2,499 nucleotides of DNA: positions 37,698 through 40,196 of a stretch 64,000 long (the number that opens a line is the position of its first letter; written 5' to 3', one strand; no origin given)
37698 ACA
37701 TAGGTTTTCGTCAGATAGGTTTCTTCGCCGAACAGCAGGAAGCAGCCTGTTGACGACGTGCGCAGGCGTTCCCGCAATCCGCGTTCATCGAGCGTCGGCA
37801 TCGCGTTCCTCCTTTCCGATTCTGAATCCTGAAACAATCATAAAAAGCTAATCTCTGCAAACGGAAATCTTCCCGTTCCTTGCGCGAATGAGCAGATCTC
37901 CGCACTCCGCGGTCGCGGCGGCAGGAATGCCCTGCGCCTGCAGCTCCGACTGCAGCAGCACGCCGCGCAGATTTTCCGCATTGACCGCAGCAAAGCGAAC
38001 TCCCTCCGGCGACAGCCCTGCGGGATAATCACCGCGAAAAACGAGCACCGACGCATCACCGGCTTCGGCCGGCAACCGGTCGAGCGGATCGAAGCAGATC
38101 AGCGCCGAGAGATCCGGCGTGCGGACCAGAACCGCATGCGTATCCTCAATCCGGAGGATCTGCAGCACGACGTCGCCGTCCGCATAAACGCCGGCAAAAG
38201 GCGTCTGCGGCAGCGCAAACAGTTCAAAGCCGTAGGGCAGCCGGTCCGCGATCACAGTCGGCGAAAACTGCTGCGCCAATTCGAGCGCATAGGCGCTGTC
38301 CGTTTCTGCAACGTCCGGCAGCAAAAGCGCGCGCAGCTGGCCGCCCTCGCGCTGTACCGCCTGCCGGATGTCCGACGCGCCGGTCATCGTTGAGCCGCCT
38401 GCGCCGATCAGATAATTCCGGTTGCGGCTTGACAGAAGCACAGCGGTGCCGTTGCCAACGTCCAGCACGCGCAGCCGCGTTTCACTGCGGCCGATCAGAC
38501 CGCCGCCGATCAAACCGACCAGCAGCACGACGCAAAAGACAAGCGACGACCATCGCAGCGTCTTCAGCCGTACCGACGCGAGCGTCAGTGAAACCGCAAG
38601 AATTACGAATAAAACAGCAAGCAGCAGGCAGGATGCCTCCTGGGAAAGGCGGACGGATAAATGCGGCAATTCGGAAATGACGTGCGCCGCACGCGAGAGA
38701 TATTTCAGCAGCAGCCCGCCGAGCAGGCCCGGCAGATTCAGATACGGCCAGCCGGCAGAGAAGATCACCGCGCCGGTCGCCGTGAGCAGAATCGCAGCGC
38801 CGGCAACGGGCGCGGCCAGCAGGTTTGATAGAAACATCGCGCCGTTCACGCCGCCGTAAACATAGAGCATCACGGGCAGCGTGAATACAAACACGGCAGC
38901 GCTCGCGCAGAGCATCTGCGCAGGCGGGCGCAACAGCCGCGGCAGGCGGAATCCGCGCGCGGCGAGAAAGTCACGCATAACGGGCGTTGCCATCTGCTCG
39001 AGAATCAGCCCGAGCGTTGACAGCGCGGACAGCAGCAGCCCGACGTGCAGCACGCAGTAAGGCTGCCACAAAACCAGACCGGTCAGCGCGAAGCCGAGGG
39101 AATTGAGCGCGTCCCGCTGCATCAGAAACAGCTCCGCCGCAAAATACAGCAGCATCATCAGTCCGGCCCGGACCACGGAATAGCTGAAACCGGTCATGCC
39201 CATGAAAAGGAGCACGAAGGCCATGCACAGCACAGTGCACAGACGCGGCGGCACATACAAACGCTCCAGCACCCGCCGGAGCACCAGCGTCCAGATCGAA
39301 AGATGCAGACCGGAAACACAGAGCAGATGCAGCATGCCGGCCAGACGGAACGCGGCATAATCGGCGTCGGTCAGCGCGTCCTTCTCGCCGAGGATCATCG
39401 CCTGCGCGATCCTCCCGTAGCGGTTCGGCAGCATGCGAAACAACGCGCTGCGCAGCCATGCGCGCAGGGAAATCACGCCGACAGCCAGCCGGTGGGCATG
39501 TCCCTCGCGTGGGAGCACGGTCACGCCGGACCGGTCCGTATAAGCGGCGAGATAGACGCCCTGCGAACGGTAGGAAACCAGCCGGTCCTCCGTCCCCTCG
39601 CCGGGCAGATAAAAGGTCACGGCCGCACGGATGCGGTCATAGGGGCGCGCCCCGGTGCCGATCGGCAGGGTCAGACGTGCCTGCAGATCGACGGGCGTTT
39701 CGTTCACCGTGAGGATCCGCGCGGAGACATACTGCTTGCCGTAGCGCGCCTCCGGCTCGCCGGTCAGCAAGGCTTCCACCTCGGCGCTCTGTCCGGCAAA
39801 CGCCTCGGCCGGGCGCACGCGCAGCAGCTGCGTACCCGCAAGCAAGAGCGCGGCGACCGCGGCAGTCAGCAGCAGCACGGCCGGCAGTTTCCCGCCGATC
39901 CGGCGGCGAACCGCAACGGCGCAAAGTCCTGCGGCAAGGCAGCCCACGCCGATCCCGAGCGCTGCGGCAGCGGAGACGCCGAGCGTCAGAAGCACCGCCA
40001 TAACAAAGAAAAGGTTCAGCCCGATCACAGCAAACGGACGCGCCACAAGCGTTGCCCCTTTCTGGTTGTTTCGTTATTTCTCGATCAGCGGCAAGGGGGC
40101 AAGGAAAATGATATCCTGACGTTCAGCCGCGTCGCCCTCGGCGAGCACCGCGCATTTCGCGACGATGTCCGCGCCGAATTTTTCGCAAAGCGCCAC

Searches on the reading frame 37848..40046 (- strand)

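Call 56: search_protein_families(library=pfam, proteins=[window:37848-40046:-], max_evalue=0.001)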
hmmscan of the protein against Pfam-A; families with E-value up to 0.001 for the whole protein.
window:37848-40046:- (732 aa): 2 families
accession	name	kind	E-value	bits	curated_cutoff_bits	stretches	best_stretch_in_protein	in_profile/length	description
PF03772.21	Competence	-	1.9e-38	132.8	23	1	217-487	1-265/270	Competence protein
PF13567.11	DUF4131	-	2.4e-05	24.5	31.6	1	30-151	7-136/165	Domain of unknown function (DUF4131)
